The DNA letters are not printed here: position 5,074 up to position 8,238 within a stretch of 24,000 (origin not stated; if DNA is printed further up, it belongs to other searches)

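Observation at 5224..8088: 954-aa tripartite STAND/NLR-like NTPase: candidate stand-alone Avs/bNACHT-like immune sensor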

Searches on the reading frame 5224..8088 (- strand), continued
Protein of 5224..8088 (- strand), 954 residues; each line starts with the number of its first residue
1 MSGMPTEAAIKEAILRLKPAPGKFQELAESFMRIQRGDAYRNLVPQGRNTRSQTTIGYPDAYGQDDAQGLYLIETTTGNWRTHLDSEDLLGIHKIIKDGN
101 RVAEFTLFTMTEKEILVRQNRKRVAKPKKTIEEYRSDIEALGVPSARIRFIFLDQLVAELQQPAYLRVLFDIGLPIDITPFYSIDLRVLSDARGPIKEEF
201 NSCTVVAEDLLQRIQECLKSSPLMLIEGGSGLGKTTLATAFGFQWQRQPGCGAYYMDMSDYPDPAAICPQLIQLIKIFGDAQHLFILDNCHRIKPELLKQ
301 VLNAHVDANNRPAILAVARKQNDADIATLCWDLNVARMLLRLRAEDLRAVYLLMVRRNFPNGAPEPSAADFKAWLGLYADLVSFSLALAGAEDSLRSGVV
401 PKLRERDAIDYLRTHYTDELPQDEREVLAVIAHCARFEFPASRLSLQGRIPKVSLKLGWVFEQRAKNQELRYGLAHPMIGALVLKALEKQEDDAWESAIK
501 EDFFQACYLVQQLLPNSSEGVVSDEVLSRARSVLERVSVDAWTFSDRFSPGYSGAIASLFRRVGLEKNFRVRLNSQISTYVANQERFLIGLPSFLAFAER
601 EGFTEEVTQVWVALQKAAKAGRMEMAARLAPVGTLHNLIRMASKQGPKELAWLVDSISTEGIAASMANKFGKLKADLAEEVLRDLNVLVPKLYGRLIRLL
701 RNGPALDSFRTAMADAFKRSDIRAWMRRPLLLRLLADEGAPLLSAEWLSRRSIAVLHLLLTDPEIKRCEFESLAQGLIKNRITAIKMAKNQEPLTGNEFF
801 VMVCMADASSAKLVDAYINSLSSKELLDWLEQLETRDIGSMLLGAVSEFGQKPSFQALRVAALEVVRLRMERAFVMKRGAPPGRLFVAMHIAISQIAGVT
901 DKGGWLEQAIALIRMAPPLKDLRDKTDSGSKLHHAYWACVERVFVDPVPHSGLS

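Call 52: predict_structure(alignment_id=A2)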
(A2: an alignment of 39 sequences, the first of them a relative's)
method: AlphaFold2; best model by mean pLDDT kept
length: 954 residues; sequences in the alignment: 39
mean_pLDDT: 87.6   pTM: 0.64
mean pLDDT of the five models: 87.6, 87.5, 86.8, 85.8, 84.4
residues with pLDDT >= 90: 499; 70-90: 389; 50-70: 54; < 50: 12
segments of 3 or more residues with pLDDT < 50: 950-954
pLDDT, mean of each block of 10 residues (from residue 1): 79 95 94 87 90 91 93 96 95 96 97 70 67 95 96 95 84 83 85 82 93 95 94 94 90 92 84 88 95 91 85 94 85 93 94 86 86 87 90 86 89 89 94 89 92 89 82 89 93 88 89 68 83 89 88 91 83 87 94 94 92 95 96 96 96 96 95 93 97 95 85 85 90 81 79 86 79 85 77 79 87 89 91 90 88 92 92 71 84 84 80 74 56 82 69 39
secondary structure, 60 per line:
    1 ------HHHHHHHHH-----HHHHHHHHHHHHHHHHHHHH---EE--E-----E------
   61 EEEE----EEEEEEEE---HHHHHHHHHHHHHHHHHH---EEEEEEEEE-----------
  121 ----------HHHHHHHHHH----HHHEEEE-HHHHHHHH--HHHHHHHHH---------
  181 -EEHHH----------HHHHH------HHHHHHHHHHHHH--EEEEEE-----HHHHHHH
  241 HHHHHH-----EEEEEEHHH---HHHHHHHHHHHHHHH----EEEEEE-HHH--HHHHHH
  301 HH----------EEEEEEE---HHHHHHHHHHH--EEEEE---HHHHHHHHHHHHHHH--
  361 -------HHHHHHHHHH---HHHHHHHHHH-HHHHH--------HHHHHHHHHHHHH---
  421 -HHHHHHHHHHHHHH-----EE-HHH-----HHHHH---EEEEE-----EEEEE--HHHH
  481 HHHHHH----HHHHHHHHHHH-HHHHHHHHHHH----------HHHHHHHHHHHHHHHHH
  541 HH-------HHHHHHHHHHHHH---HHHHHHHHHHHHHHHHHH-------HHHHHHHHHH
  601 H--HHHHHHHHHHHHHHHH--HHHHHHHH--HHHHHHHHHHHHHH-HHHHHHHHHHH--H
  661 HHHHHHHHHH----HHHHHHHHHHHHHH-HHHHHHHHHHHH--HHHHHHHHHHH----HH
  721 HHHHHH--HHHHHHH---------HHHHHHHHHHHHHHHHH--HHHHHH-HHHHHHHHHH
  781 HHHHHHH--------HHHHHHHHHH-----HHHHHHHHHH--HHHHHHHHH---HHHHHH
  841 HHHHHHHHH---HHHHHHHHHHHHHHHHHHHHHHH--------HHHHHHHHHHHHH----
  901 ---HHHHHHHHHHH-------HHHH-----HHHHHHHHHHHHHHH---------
elements in order (helices of 4 or more, strands of 3 or more residues): H7-15 H21-40 E61-64 E69-76 H80-97 E101-109 H131-140 E148-151 H153-160 H163-171 H197-201 H208-220 E223-228 H234-246 E252-257 H264-278 E283-288 H295-302 E313-319 H323-333 E336-340 H344-358 H368-377 H381-390 H392-396 H405-417 H422-435 H452-456 E460-464 E470-474 H477-486 H491-501 H503-513 H524-542 H550-562 H566-583 H591-601 H604-619 H622-629 H632-645 H647-657 H660-670 H675-688 H690-701 H704-714 H719-726 H729-735 H745-761 H764-769 H771-787 H796-805 H811-820 H823-831 H835-849 H853-875 H884-896 H904-914 H922-925 H931-945

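Call 55: fold_search(model_id=the predicted structure, library=pdb)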
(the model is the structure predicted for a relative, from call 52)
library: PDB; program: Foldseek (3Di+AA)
matches with E <= 10: 1228; with E <= 0.001: 102
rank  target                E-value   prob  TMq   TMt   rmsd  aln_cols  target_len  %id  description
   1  9zjr                  1.4e-10  1.00  0.22  0.20  26.1      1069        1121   10  Human sterile alpha motif domain-containing protein 9 (SAMD9), monomer (released 2026-02-25)
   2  9zjz                  3.5e-10  1.00  0.22  0.20  26.7      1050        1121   10  Human sterile alpha motif domain-containing protein 9 (SAMD9), loss-of-function mutant R685Q/G686C/I968C (released 2026-02-25)
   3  9zjs_B                1.2e-09  1.00  0.22  0.21  23.9       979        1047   11  Human sterile alpha motif domain-containing protein 9 (SAMD9), asymmetric dimer "shell" shape (released 2026-02-25)
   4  9zjw_A                4.9e-09  1.00  0.22  0.20  26.7      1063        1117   11  Human sterile alpha motif domain-containing protein 9 (SAMD9), loss-of-function mutant R837A (released 2026-02-25)
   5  8dgc_A                1.7e-08  1.00  0.17  0.10  38.9      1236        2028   11  Avs3 bound to phage PhiV-1 terminase (released 2022-08-03)
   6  8dgc_B                1.7e-07  1.00  0.20  0.11  32.4      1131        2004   11  Avs3 bound to phage PhiV-1 terminase (released 2022-08-03)
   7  6mfv_A                1.1e-06  1.00  0.25  0.32  15.4       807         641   11  Crystal structure of the Signal Transduction ATPase with Numerous Domains (STAND) protein with a tetratricopeptide rep (released 2019-02-20)
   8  9jap_A                8.1e-06  1.00  0.17  0.19  34.0       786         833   10  Helical structure of EfAvs5(SIR2-STAND) (released 2025-03-19)
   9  8bob_C                1.2e-05  1.00  0.18  0.34  11.1       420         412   14  Structural basis for negative regulation of the maltose system (released 2023-10-18)
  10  4z8x_A                3.5e-05  1.00  0.15  0.28  17.6       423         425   14  Truncated FtsH from A. aeolicus (released 2015-05-06)
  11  9mq6_B                4.6e-05  1.00  0.15  0.23  16.1       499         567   10  Cryo-EM structure of VCP/p97 and VCPIP1 (VCIP135) in the presence of AMPPNP (released 2025-03-26)
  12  8xkv_B                5.3e-05  1.00  0.17  0.19  21.5       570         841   12  Cryo-EM structure of the Ycf2-FtsHi motor complex from Arabidopsis in Apo state (released 2024-09-11)
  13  9bcx_F                6.4e-05  1.00  0.14  0.30  14.0       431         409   10  Cryo-EM structure of the S. cerevisiae ORC-Cdc6-Mcm2-7-DNA complex with a fully closed Mcm2-Mcm5 DNA entry gate (released 2025-01-01)
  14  2ce7_B                6.4e-05  1.00  0.16  0.33  16.9       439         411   15  EDTA treated (released 2006-02-09)
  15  6gcn_A                8.2e-05  1.00  0.16  0.32  16.0       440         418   12  Truncated FtsH from A. aeolicus in R32 (released 2018-08-22)
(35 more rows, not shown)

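Call 56: search_protein_families(library=padloc, alignment_id=A2, max_evalue=0.001)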
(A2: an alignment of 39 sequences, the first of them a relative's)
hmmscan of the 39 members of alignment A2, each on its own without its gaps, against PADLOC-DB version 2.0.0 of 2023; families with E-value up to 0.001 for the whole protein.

A. member 1, P0001 (954 aa): 1 family
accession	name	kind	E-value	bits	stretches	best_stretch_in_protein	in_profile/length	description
PDLC04790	PDC-S01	-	0.00037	17.3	1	207-313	13-108/422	-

B. families by the number of members that match (of 39 scanned): 9 families
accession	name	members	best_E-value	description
PDLC05079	PDC-S73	3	3.3e-05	-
PDLC04140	mad8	2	6.9e-05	mads_8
PDLC04790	PDC-S01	2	0.00037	-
PDLC00420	ThsB1|ThsB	1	8.3e-52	TIR-like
PDLC04726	PDC-M60C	1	9.7e-20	-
PDLC00759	Effector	1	3.6e-12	PN-superfamily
PDLC00938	Cas3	1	0.00019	CRISPR-associated helicase Cas3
PDLC04787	PDC-S01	1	0.00056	-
PDLC04789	PDC-S01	1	0.00093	-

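Call 65: find_related_loci(query=A4, collection=genome_contigs, flank=8000)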
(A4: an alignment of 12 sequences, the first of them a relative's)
Query A4 (954 aa) in genome_contigs; peptide patterns used: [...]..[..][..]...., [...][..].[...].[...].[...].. (x = any residue, [..] = any of these).
37 stretches matched a pattern; 2 encode a relative of the query (tblastn E <= 1e-3); 2 distinct loci.
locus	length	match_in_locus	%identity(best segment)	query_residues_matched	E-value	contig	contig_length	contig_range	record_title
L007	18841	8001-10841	45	1-944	0e+0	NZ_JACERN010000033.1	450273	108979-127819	Aquitalea aquatica strain HSC-21Su07 NODE_1, whole genome shotgun sequence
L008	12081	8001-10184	35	1-737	1e-132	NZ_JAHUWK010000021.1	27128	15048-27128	Duganella sp. sic0402 NODE_21_length_27128_cov_25.871820, whole genome shotgun sequence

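Call 67: search_protein_families(library=pfam, proteins=[L008:176-1198:+, L008:1214-3142:+, L008:4023-6029:+, L008:6093-6710:+, L008:6906-7745:-, L008:11016-11930:+], max_evalue=0.001)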
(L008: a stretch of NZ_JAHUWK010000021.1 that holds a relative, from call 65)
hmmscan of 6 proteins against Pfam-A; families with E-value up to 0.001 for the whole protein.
L008:176-1198:+ (340 aa): 8 families
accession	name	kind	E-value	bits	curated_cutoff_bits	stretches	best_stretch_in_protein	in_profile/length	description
PF05621.17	TniB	-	1.9e-35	122.4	22.4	1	33-210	7-182/189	Bacterial TniB protein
PF13401.12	AAA_22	-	1.4e-19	71.2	27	1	65-194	8-127/130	AAA domain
PF05729.18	NACHT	-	5.3e-06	26.8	26.7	1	66-221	4-156/167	NACHT domain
PF13191.12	AAA_16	-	8e-05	23.6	32.6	1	64-126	26-87/167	AAA ATPase domain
PF20703.3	nSTAND1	-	0.00017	21.8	27.1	1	64-207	35-177/379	Novel STAND NTPase 1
PF13481.12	AAA_25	-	0.00036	20.7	27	0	66-182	37-181/195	AAA domain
PF13555.12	AAA_29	-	0.00059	20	27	0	61-79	19-39/61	P-loop containing region of AAA domain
PF09848.15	SLFN-g3_helicase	-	0.00083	19.2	24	0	65-189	4-122/354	Schlafen group 3, DNA/RNA helicase domain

L008:1214-3142:+ (642 aa): 2 families
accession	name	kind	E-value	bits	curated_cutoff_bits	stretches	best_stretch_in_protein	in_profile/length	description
PF06527.16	TniQ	-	5.4e-11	43.7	27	1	12-122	2-142/142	TniQ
PF12728.13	HTH_17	-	7.2e-08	33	27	0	506-534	1-30/51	Helix-turn-helix domain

L008:4023-6029:+ (668 aa): 1 family
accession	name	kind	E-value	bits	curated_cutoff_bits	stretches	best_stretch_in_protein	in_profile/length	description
PF04471.18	Mrr_cat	-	0.00024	21.6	21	1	37-143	2-99/115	Restriction endonuclease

L008:6093-6710:+ (205 aa): 0 families

L008:6906-7745:- (279 aa): 1 family
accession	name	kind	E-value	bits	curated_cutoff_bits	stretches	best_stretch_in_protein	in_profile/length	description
PF14022.11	DUF4238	-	1.3e-26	94.1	27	1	9-263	2-277/281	Protein of unknown function (DUF4238)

L008:11016-11930:+ (304 aa): 1 family
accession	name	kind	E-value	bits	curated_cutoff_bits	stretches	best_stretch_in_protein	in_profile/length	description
PF13391.12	HNH_2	-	1e-13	51.4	21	1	204-255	1-65/66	HNH endonuclease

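Call 88: find_encoding_contigs(protein=P0005, flank=8000, max_places=1)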
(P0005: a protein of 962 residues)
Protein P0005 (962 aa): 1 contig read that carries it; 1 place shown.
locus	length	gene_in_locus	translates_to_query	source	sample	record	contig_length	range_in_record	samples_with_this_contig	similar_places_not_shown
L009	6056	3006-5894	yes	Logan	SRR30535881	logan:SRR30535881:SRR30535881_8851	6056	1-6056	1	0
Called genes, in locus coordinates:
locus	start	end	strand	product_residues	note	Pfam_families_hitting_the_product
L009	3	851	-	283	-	?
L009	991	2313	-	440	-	PF13638:PIN_4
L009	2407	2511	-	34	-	-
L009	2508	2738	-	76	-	-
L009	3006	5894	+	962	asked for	-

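Call 89: find_encoding_contigs(protein=P0006, flank=8000, max_places=1)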
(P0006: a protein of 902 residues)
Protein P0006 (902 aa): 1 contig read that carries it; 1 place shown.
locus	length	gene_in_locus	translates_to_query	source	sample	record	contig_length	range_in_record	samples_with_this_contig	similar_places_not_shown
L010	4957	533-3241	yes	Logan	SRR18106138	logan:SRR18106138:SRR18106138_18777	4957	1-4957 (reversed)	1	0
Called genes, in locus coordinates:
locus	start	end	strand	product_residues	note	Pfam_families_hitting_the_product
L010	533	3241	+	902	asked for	-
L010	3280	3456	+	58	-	-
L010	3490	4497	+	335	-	-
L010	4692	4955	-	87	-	?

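Call 90: find_encoding_contigs(protein=P0009, flank=8000, max_places=1)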
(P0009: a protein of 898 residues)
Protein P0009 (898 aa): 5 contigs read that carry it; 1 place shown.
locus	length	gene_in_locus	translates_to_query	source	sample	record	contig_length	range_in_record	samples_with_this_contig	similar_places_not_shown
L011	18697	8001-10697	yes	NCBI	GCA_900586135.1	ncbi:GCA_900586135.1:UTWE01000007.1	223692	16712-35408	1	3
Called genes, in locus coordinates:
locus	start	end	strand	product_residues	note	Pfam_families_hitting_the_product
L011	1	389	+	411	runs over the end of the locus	PF07969:Amidohydro_3, PF01979:Amidohydro_1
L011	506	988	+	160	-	PF02627:CMD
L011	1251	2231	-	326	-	PF01678:DAP_epimerase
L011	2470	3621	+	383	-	PF07690:MFS_1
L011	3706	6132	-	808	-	PF07660:STN, PF07715:Plug, PF00593:TonB_dep_Rec_b-barrel, PF14905:OMP_b-brl_3 (weak)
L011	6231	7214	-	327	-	PF16220:DUF4880, PF04773:FecR, PF16344:FecR_C (weak)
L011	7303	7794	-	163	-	PF04542:Sigma70_r2, PF07638:Sigma70_ECF, PF08281:Sigma70_r4_2, PF04545:Sigma70_r4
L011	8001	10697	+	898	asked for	PF13173:AAA_14 (faint), PF20720:nSTAND3 (faint), PF25199:nSTAND_NTPase5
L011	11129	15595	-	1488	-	PF05860:TPS, PF13332:Fil_haemagg_2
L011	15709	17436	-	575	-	PF08479:POTRA_2, PF17287:POTRA_3, PF03865:ShlB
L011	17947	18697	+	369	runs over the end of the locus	PF25917:BSH_RND, PF25919:BSH_CusB (faint), PF25954:Beta-barrel_RND_2 (weak), PF25963:Beta-barrel_AAEA (faint)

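Call 93: search_protein_families(library=phrogs, proteins=[L010:3490-4497:+, window:5224-8088:-], max_evalue=0.001)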
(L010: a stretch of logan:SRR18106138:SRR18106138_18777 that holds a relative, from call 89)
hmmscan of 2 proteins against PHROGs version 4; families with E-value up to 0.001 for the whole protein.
L010:3490-4497:+ (335 aa): 0 families

window:5224-8088:- (954 aa): 0 families

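Call 97: search_dna_similar(query=window:5224-8088:-, collection=plasmids, mode=protein, max_rows=15)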
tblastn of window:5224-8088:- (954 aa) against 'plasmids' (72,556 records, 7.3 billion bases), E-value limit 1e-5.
Records with a match: 4; places in all: 4; records where one place covers at least 80% of the query: 0.
Best place of each record, by identity: <60% 4.
By first word of the organism name: Rhizobium 2; Agrobacterium 1; Ensifer 1.
By predicted mobility (MOB-suite, as given by PLSDB): conjugative 4.
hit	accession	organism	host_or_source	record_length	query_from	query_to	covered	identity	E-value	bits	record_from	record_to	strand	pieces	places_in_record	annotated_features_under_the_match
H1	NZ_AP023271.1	Agrobacterium vitis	Vitis vinifera,grapevine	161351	4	646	67%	28.6%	6e-45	184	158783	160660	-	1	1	ATP-binding protein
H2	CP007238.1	Ensifer adhaerens OV14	-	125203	4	646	67%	28.6%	6e-45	184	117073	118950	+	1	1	none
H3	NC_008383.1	Rhizobium johnstonii 3841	-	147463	25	645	65%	28.4%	1e-38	165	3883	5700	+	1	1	ATP-binding protein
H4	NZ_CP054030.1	Rhizobium hidalgonense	Pisum sativum l. (pea),Pure culture,Pea ...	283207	24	480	48%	24.0%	3e-7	63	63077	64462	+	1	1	hypothetical protein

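Call 98: search_dna_similar(query=window:5224-8088:-, collection=phages, mode=protein, max_rows=10)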
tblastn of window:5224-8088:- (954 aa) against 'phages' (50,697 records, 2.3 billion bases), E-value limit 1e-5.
No match.
